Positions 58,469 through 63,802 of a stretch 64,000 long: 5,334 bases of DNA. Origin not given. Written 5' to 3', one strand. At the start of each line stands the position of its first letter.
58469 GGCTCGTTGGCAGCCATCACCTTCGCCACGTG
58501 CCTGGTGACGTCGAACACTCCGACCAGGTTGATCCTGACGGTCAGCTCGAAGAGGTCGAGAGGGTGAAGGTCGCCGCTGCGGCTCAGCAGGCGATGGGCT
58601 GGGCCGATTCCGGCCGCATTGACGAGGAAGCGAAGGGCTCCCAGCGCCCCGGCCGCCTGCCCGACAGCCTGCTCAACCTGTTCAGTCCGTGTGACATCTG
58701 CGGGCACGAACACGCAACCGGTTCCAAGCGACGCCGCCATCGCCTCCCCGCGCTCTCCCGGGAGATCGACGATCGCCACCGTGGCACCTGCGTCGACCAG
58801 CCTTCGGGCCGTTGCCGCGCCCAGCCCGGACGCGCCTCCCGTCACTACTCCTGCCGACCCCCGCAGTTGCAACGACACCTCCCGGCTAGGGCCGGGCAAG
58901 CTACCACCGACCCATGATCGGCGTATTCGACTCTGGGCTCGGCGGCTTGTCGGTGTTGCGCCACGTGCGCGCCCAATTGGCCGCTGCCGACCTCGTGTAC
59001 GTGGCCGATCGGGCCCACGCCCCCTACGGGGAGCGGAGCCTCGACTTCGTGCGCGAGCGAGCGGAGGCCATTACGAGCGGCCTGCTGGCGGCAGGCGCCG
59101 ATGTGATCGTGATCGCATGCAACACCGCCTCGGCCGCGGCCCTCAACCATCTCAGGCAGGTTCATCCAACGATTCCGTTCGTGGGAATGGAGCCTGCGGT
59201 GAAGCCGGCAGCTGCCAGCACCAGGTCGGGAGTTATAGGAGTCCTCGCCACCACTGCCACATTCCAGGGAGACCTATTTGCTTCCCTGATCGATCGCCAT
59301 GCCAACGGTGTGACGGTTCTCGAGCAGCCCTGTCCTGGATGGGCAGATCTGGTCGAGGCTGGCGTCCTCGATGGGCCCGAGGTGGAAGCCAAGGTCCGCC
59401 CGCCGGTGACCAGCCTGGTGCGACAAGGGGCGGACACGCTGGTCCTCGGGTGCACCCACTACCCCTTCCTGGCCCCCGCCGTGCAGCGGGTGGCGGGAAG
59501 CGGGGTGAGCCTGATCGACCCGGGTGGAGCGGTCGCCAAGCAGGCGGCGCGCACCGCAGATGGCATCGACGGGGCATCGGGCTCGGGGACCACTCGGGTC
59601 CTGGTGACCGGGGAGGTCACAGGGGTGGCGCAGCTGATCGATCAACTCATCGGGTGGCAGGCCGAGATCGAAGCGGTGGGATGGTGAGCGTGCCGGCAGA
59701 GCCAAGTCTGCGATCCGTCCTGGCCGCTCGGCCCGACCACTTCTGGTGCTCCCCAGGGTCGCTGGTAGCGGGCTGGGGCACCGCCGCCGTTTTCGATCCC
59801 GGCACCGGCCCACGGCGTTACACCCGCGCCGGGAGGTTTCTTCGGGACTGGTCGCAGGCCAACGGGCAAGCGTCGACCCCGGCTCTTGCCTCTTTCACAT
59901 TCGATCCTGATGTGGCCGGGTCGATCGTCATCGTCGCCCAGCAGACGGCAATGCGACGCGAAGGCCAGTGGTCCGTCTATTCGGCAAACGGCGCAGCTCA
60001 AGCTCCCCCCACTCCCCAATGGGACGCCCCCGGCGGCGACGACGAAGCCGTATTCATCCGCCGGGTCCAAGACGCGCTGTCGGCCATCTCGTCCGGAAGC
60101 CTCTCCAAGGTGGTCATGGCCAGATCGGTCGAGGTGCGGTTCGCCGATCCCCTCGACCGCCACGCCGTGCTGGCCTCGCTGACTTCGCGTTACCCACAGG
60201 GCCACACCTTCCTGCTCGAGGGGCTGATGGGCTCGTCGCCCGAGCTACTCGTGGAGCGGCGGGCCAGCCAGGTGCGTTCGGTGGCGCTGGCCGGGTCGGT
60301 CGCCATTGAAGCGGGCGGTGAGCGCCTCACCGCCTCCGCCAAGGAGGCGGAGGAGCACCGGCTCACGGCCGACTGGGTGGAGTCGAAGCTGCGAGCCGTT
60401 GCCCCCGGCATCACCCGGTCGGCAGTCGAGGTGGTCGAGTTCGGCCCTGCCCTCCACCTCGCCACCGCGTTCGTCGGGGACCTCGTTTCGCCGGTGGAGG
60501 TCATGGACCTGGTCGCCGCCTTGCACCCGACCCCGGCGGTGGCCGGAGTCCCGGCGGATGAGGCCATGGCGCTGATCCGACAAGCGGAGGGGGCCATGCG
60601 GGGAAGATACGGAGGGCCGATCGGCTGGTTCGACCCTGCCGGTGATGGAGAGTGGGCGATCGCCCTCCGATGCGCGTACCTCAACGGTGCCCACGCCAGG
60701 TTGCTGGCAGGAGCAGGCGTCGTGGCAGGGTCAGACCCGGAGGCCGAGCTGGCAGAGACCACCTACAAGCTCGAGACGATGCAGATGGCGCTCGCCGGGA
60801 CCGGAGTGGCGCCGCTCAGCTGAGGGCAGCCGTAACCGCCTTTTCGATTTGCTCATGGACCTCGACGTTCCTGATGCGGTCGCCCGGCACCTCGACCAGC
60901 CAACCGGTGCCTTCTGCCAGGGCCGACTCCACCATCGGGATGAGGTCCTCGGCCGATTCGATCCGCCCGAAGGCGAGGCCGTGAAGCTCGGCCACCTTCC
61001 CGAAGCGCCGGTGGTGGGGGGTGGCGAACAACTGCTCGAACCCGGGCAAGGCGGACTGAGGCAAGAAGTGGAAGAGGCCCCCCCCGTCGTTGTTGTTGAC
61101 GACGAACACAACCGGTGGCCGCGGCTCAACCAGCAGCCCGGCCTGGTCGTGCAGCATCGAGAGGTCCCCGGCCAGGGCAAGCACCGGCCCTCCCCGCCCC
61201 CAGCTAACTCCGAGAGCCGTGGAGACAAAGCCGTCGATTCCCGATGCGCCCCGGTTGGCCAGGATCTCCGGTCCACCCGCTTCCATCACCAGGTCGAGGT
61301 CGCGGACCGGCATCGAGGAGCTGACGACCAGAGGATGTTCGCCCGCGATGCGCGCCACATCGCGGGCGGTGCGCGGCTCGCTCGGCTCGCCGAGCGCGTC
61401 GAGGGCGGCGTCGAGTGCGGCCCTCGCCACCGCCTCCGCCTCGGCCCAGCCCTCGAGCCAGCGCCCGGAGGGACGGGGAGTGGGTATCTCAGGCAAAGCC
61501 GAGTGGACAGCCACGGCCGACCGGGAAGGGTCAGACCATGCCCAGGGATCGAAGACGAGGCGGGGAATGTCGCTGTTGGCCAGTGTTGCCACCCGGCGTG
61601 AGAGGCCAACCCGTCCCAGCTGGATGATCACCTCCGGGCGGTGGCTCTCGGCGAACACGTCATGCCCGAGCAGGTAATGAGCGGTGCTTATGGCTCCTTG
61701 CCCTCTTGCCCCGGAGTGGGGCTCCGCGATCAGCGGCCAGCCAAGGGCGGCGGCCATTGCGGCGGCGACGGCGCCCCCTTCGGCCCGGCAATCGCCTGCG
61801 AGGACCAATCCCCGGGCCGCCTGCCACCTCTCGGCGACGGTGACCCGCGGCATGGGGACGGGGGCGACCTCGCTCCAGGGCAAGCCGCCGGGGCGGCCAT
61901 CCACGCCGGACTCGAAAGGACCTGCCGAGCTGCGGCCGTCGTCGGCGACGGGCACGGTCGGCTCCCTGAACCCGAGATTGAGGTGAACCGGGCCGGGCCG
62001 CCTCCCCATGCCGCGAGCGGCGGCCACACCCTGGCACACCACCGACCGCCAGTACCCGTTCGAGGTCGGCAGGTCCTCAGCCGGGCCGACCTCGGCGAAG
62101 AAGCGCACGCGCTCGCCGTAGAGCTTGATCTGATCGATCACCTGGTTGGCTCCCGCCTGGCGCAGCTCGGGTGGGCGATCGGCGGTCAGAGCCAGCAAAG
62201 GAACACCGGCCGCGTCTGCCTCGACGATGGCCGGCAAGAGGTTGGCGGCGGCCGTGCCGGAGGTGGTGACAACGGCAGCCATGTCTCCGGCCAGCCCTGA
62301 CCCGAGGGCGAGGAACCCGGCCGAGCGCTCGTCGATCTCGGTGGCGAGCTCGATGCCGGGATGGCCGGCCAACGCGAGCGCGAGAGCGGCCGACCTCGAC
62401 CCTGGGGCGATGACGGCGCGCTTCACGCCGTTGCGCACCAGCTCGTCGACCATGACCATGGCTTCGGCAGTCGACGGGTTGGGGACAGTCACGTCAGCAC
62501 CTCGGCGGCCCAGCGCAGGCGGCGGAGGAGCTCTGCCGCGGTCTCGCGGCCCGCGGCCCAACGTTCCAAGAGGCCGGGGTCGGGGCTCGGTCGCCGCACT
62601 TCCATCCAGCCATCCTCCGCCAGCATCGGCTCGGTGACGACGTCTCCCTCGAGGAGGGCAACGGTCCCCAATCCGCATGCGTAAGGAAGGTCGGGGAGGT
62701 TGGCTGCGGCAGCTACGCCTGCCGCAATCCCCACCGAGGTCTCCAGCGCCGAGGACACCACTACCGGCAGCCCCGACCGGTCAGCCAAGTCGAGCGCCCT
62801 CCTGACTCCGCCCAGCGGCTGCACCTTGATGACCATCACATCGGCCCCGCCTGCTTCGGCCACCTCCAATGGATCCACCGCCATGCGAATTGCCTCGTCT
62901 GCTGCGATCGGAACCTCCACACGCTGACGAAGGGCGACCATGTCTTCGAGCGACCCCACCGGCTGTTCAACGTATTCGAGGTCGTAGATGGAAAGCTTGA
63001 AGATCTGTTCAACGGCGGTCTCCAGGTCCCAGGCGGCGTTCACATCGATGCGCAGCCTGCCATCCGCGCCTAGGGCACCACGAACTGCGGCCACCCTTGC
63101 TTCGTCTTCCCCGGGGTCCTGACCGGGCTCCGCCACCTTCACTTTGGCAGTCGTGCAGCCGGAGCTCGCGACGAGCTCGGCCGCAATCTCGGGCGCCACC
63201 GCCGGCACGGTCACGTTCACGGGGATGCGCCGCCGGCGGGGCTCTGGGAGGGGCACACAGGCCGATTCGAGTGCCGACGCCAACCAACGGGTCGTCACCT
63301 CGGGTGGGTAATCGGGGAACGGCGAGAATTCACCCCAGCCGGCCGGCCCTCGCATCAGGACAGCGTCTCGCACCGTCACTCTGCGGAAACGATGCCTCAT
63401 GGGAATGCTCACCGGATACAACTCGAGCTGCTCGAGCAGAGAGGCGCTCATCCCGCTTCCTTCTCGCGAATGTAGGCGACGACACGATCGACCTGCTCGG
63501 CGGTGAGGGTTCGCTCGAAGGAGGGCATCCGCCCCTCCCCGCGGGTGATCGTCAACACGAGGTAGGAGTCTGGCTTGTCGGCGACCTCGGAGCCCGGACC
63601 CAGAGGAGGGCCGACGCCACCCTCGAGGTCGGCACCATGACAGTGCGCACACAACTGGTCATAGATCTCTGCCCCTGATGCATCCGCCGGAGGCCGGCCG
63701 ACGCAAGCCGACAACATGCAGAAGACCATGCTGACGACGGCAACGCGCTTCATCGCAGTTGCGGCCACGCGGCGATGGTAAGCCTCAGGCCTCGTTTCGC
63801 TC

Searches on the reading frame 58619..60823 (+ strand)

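Call 12: search_protein_families(library=pfam, proteins=[window:58619-60823:+], max_evalue=0.001)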
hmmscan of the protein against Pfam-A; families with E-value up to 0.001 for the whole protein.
window:58619-60823:+ (734 aa): 1 family
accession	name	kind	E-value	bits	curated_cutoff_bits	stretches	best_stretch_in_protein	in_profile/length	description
PF00425.24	Chorismate_bind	-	3e-59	201.1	27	1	477-717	3-257/257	chorismate binding enzyme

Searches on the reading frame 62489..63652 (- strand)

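Call 12: search_protein_families(library=pfam, proteins=[window:62489-63652:-], max_evalue=0.001)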
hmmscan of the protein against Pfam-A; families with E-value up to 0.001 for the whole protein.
window:62489-63652:- (387 aa): 2 families
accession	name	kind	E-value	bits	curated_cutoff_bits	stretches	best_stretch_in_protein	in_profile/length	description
PF13378.12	MR_MLE_C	-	6.8e-37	127.7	29.4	1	157-361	6-211/219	Enolase C-terminal domain-like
PF18374.6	Enolase_like_N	-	1.5e-24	85.5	25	1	81-131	2-52/52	Enolase N-terminal domain-like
